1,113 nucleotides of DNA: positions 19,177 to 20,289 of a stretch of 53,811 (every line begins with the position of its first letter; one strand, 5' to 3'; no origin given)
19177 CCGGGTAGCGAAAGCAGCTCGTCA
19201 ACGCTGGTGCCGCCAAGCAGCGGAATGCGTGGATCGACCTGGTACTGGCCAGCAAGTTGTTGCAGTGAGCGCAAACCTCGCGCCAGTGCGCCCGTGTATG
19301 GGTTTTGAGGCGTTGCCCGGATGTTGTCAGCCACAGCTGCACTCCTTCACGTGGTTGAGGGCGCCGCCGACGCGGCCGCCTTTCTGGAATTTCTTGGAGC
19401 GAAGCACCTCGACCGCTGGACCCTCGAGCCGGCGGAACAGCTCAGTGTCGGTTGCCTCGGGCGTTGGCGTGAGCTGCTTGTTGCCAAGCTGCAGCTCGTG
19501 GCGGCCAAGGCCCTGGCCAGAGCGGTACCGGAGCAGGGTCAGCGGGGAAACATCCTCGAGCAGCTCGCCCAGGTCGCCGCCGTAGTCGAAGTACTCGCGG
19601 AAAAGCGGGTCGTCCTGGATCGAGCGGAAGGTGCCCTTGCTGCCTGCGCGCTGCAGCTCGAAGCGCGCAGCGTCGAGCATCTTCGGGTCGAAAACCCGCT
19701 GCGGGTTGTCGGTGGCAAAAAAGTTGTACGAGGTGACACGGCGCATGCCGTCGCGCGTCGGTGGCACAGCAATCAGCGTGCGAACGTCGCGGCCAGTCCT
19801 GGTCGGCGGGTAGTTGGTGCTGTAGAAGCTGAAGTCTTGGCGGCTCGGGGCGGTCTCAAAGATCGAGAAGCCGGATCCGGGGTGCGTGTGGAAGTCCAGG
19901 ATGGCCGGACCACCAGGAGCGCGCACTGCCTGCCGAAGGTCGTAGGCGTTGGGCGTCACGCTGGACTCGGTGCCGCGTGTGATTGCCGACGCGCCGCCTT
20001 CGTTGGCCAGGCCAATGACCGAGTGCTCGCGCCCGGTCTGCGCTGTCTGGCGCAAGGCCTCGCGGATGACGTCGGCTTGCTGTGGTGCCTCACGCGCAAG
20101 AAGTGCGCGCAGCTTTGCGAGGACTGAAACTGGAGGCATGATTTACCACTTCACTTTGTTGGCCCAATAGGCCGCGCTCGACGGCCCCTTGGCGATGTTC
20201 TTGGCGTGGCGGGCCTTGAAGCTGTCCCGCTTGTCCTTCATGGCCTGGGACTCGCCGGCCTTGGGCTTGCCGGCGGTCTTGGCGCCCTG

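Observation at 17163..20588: Four-gene accessory insertion between terL and portal: two basic miniproteins, a JAB/MPN-like protein and a 723-aa PcfJ-like-domain protein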

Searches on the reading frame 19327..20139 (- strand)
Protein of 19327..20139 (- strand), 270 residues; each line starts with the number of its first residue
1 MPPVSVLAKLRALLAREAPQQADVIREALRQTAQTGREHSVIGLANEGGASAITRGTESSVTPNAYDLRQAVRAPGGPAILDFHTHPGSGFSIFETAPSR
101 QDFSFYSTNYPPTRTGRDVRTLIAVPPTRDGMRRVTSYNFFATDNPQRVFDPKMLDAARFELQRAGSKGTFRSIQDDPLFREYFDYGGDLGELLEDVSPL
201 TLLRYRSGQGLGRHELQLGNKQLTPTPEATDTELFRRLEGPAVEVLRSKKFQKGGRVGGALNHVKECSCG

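Call 3: search_protein_families(library=pfam, proteins=[window:19327-20139:-], max_evalue=0.1)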
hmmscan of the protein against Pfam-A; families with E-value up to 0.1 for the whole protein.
window:19327-20139:- (270 aa): 1 family
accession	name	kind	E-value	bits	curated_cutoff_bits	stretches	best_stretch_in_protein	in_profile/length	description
PF14464.11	Prok-JAB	-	0.039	14.3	25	1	62-109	50-93/114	Prokaryotic homologs of the JAB domain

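Call 4: search_protein_families(library=phrogs, proteins=[window:19327-20139:-], max_evalue=0.01)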
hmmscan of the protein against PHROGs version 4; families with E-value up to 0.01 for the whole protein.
window:19327-20139:- (270 aa): 0 families

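Call 9: find_homologous_proteins(query=window:19327-20139:-)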
Query window:19327-20139:- (270 aa): 45 proteins with E <= 0.001 among 4173 candidates.
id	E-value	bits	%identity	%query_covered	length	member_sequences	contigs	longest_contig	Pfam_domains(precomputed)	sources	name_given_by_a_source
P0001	1.1e-162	558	92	100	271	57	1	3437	-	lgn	-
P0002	2.9e-152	524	87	100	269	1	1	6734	-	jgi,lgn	-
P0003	1.1e-150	519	85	100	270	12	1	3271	-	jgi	-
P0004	3.3e-148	511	87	100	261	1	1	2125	-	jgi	jgi:hypothetical protein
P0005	2.4e-131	455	78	99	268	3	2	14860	-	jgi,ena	-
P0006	3.0e-122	425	72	99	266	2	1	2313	-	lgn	-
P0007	1.9e-116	406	71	94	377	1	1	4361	-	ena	-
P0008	3.5e-113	396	71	93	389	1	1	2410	-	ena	-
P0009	4.8e-107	376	69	94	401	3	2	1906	-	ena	-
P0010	4.7e-103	363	65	98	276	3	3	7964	-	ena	-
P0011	2.6e-102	360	63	100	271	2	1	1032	-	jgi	jgi:hypothetical protein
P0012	5.4e-101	356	64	100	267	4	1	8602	-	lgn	-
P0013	1.4e-100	354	63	100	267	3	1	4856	-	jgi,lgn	jgi:hypothetical protein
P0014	2.8e-100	353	61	100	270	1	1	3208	-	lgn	-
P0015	4.0e-98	346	61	99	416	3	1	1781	-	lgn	-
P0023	3.2e-82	294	54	100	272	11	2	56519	-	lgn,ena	-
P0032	1.0e-67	247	49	93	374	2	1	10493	-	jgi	-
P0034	4.0e-66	241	51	97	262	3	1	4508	-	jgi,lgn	jgi:hypothetical protein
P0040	3.7e-60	222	46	98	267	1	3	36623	-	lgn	-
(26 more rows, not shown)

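Call 14: search_protein_families(library=pfam, proteins=[P0015, P0009, P0032], max_evalue=0.01)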
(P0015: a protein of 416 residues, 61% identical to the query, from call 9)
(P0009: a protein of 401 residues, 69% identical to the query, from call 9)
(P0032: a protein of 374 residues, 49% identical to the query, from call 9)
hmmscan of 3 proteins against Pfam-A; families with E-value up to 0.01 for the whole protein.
P0015 (416 aa): 0 families

P0009 (401 aa): 0 families

P0032 (374 aa): 0 families

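Call 19: find_encoding_contigs(protein=P0023, flank=8000, max_places=3)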
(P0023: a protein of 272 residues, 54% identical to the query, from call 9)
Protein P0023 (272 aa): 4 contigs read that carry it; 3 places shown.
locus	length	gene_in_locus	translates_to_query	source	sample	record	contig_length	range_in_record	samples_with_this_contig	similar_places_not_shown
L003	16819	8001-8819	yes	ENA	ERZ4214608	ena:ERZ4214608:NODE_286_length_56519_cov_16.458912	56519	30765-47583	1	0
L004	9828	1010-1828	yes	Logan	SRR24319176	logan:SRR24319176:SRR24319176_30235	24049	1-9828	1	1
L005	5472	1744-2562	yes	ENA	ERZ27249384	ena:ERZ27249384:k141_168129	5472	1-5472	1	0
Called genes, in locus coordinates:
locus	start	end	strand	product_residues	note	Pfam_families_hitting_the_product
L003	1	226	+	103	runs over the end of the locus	PF08774:VRR_NUC (weak)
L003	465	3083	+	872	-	PF08707:PriCT_2, PF13362:Toprim_3, PF19263:DUF5906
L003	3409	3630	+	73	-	PF23978:DUF7303 (weak)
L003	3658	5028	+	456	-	PF02195:ParB_N, PF01555:N6_N4_Mtase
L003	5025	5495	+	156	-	-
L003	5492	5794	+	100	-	-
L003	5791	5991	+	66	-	-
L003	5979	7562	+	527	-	PF17289:Terminase_6C (faint)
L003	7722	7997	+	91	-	-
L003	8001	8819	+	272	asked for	-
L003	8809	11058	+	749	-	PF14284:PcfJ (weak)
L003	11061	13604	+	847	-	-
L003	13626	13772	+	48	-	-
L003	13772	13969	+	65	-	-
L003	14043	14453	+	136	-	PF00166:Cpn10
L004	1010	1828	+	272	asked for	-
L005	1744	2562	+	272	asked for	-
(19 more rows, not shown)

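Call 20: find_encoding_contigs(protein=P0040, flank=8000, max_places=2)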
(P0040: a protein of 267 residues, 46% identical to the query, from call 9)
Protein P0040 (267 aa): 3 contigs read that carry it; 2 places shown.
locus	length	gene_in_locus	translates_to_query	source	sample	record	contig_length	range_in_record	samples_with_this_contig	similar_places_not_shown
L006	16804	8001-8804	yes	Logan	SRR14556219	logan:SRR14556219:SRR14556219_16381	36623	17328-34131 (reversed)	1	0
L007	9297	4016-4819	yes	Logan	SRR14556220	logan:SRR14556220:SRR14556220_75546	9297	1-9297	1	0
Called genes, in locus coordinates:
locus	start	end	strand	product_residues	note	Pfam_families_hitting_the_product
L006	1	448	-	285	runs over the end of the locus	-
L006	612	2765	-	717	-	PF09250:Prim-Pol, PF08707:PriCT_2, PF13481:AAA_25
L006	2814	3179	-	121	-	-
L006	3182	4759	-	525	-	PF00270:DEAD, PF04851:ResIII, PF00271:Helicase_C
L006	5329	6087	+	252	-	PF20901:Sf6_terminase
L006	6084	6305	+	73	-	-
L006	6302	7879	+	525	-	-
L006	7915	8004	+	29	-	-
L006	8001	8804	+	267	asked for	-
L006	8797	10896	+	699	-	PF14284:PcfJ (weak)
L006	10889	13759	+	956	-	-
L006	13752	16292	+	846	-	-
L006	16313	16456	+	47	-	-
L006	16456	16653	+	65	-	-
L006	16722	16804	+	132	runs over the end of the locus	PF00166:Cpn10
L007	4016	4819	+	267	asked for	-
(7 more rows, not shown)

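Call 21: predict_structure(alignment_id=A1)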
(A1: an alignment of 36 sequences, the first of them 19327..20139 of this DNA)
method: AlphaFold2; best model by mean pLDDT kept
length: 270 residues; sequences in the alignment: 36
mean_pLDDT: 90.0   pTM: 0.87
mean pLDDT of the five models: 90.0, 88.8, 88.8, 87.8, 87.5
residues with pLDDT >= 90: 220; 70-90: 25; 50-70: 7; < 50: 18
segments of 3 or more residues with pLDDT < 50: 253-270
pLDDT, mean of each block of 10 residues (from residue 1): 86 97 97 96 89 95 95 93 92 93 96 81 92 89 96 96 97 96 93 97 97 96 93 97 91 47 43
secondary structure, 60 per line:
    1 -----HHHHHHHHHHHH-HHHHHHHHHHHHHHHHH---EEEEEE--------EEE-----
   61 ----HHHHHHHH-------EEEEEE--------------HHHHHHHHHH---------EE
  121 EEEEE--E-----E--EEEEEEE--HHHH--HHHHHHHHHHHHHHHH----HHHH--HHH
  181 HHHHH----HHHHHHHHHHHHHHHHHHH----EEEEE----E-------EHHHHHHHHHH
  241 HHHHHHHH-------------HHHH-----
elements in order: H6-17 H19-35 E39-44 E53-55 H65-72 E80-85 H100-109 E119-125 E137-143 H146-149 H152-167 H172-175 H178-185 H190-208 E213-217 H231-248 H262-265

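Call 24: fold_search(model_id=the predicted structure, library=pdb)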
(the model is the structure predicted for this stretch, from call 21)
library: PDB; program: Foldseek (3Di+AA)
matches with E <= 10: 145; with E <= 0.001: 1
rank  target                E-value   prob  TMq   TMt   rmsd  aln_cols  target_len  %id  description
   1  5cw4_A                2.4e-04  0.95  0.28  0.30  19.3       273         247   15  Structure of CfBRCC36-CfKIAA0157 complex (Selenium Edge) (released 2015-09-16)
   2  9ea4                  3.6e-03  0.99  0.28  0.18   8.3       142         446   19  Structure of Citrobacter BubCD (released 2025-09-24)
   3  5cw3_C                6.2e-03  0.51  0.25  0.28  19.4       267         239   14  Structure of CfBRCC36-CfKIAA0157 complex (Zn Edge) (released 2015-09-16)
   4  5cw3_A                8.4e-03  0.54  0.26  0.28  19.4       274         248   15  Structure of CfBRCC36-CfKIAA0157 complex (Zn Edge) (released 2015-09-16)
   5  9m3z_G                1.1e-02  0.60  0.29  0.21  21.7       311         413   13  Arabidopsis thaliana CDC48A-NPL4-UFD1B (AtCNU) complex (released 2025-10-29)
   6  5cw6                  1.7e-02  0.84  0.25  0.39   7.4       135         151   14  Structure of metal dependent enzyme DrBRCC36 (released 2015-09-16)
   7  9ea5_A                2.5e-02  0.89  0.24  0.16   9.4       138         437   18  Structure of Citrobacter BubCD D104A mutant (released 2025-09-24)
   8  9egl_E                2.5e-02  0.84  0.25  0.24   7.5       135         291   14  Cryo-EM structure of COP9 signalosome precatalytic state with neddylated cullin-3 (released 2025-12-03)
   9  9eae_A                2.9e-02  0.92  0.27  0.17   9.2       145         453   17  Structure of Citrobacter BubCD(D104A)-BubB (released 2025-09-24)
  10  9ea5_B                3.3e-02  0.85  0.24  0.16   9.1       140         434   16  Structure of Citrobacter BubCD D104A mutant (released 2025-09-24)
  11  9eav_A                4.2e-02  0.89  0.27  0.17   9.0       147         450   15  Structure of Citrobacter BubCD(D104A/Y370F)-BubB-BubA(155-229) (released 2025-09-24)
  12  9ea8_A                4.2e-02  0.84  0.24  0.16   8.9       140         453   14  Citrobacter BubCD(D104A)-BubA(155-229) complex (released 2025-09-24)
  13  9eav_B                4.2e-02  0.77  0.25  0.16   9.6       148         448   16  Structure of Citrobacter BubCD(D104A/Y370F)-BubB-BubA(155-229) (released 2025-09-24)
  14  5cw5_B                6.0e-02  0.41  0.23  0.26   7.3       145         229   11  Structure of CfBRCC36-CfKIAA0157 complex (QSQ mutant) (released 2015-09-16)
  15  4zft_C                6.4e-02  0.66  0.26  0.36   6.4       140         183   10  Catalytic domain of Sst2 F403W mutant bound to ubiquitin (released 2015-10-14)
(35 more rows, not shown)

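Call 35: fold_search(model_id=the predicted structure, library=viral)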
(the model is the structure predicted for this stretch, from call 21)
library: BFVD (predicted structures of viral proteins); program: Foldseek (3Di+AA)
matches with E <= 10: 210; with E <= 0.001: 3
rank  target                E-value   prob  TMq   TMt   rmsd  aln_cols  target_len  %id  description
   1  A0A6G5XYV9            4.7e-05  1.00  0.46  0.28   5.8       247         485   12  (no name in the UniProt tables at hand)
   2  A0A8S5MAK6            1.3e-04  1.00  0.36  0.42   6.6       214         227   14  Uncharacterized protein [Myoviridae sp. ctRPH1]
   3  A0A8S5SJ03            3.1e-04  1.00  0.42  0.40   5.4       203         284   11  Uncharacterized protein [Siphoviridae sp. cthH09]
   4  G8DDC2                1.0e-03  0.99  0.29  0.36   8.7       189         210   14  (no name in the UniProt tables at hand)
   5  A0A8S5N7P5            2.1e-03  1.00  0.35  0.18   8.8       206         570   13  Minor capsid protein [Siphoviridae sp. ctnN38]
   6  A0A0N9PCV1            3.4e-03  0.94  0.28  0.27  12.1       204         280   15  Uncharacterized protein [Acidianus rod-shaped virus 2]
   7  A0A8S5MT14            3.8e-03  0.99  0.33  0.17   6.2       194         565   12  Minor capsid protein [Siphoviridae sp. ctT3f41]
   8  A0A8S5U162            4.6e-03  1.00  0.38  0.63   5.6       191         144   15  Uncharacterized protein [Myoviridae sp. ctumZ20]
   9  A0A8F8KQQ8            6.2e-03  0.96  0.23  0.34   4.6       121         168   15  Deubiquitination hydrolase [Clandestinovirus]
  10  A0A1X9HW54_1          1.3e-02  0.96  0.28  0.07   9.0       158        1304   18  (no name in the UniProt tables at hand)
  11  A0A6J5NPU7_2          1.7e-02  0.91  0.26  0.07   5.9       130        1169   17  Helicase/UvrB, N-terminal [uncultured Caudovirales phage]
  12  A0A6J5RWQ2            2.3e-02  0.98  0.28  0.45   5.2       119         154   23  RadC DNA repair proteins [uncultured Caudovirales phage]
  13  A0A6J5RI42            3.3e-02  0.97  0.25  0.36   4.5       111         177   21  RadC DNA repair proteins [uncultured Caudovirales phage]
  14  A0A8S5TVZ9            3.9e-02  0.89  0.35  0.20   5.8       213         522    9  Minor capsid protein [Siphoviridae sp. ctmxA102]
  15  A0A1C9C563            3.9e-02  0.51  0.31  0.28  14.7       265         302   12  Uncharacterized protein [Heterosigma akashiwo virus 01]
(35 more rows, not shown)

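Call 38: search_solved_structures(query=A1, max_evalue=10, show_alignments=2)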
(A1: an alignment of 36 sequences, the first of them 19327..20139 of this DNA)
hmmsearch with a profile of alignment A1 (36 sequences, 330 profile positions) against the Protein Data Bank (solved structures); distinct sequences matched with E-value up to 10: 0.

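Call 40: search_protein_families(library=pfam, alignment_id=A1, max_evalue=1)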
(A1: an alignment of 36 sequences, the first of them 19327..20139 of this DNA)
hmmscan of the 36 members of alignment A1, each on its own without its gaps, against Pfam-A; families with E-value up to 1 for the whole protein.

A. member 1, window:19327-20139:- (270 aa): 1 family
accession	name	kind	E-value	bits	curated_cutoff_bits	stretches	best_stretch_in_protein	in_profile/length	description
PF14464.11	Prok-JAB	-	0.039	14.3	25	1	62-109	50-93/114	Prokaryotic homologs of the JAB domain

B. families by the number of members that match (of 36 scanned): 11 families
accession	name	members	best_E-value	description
PF14464.11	Prok-JAB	26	6.8e-05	Prokaryotic homologs of the JAB domain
PF21214.3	SelB_WH_2nd_bact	8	0.02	Selenocysteine-specific elongation factor, winged helix domain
PF17342.7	DUF5372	4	0.024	Family of unknown function (DUF5372)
PF04690.20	YABBY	2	0.0094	YABBY protein, C-terminal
PF01470.22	Peptidase_C15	2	0.15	Pyroglutamyl peptidase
PF14220.11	DUF4329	2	0.22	Domain of unknown function (DUF4329)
PF04002.20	RadC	1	0.016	RadC-like JAB domain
PF21839.2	DUF6898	1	0.057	Domain of unknown function (DUF6898)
PF08621.15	RPAP1_N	1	0.1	RPAP1-like, N-terminal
PF06326.17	Vesiculo_matrix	1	0.26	Vesiculovirus matrix protein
PF13312.11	DUF4081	1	0.29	Domain of unknown function (DUF4081)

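Call 46: search_protein_families(library=pfam, proteins=[L006:10889-13759:+], max_evalue=0.01)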
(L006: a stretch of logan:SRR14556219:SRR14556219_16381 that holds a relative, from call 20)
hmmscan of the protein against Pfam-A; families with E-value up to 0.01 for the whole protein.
L006:10889-13759:+ (956 aa): 1 family
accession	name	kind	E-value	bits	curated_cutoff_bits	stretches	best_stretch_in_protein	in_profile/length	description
PF14284.11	PcfJ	-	2.4e-07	31.1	25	1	454-496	76-120/147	PcfJ-like protein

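Call 55: search_protein_representatives(alignment_id=A1)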
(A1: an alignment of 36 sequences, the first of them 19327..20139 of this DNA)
Query: 36 sequences, 330 profile positions. Proteins with E-value up to 0.001 (for the whole library): 57; up to 1e-10: 50; up to 1e-30: 41. The best 57 are listed.
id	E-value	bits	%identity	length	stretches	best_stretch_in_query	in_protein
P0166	4.9e-131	453.2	-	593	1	18-312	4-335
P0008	2.3e-127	441.1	-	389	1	21-329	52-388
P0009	2.1e-121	421.5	-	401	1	8-307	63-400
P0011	1.7e-119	415.3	-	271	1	52-315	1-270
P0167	7.7e-117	406.5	-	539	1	21-327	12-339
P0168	2.9e-116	404.6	-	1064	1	14-325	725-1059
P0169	1.0e-115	402.8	-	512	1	16-328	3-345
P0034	4.4e-115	400.7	-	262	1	55-316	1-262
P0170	2.8e-113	394.8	-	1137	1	16-311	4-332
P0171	1.5e-105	369.4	-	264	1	54-315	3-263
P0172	8.8e-105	366.9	-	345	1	20-316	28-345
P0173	1.5e-104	366.1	-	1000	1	47-315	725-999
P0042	1.8e-104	365.8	-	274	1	55-315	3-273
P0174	3.8e-102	358.2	-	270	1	55-316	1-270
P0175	7.1e-101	354.0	-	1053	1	55-317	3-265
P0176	1.2e-100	353.3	-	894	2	33-323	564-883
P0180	1.3e-90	320.2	-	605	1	33-314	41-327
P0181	1.5e-90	320.1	-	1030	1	38-311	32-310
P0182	6.1e-89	314.8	-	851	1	54-309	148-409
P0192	1.4e-78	280.7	-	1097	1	30-309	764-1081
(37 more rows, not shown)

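Call 62: search_dna_similar(query=window:19327-20139:-, collection=phages, mode=protein, max_evalue=1, max_rows=15)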
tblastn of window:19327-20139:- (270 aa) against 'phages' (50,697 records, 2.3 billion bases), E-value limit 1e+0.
No match.

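Call 67: search_protein_families(library=padloc, proteins=[window:19327-20139:-, P0034, P0023, P0040, P0171], max_evalue=1)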
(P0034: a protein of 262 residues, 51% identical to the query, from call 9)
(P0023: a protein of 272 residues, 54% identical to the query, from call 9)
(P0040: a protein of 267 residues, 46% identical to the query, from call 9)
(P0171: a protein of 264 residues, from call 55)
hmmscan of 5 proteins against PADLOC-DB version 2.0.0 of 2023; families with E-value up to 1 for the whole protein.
window:19327-20139:- (270 aa): 0 families

P0034 (262 aa): 0 families

P0023 (272 aa): 0 families

P0040 (267 aa): 0 families

P0171 (264 aa): 1 family
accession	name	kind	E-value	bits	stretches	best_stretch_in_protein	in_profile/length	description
PDLC00895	JAB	-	0.032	11.9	1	80-127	91-133/162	JAB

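Call 68: search_protein_families(library=ncbifam, proteins=[window:19327-20139:-], max_evalue=1)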
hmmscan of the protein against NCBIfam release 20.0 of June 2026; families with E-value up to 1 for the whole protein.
window:19327-20139:- (270 aa): 0 families
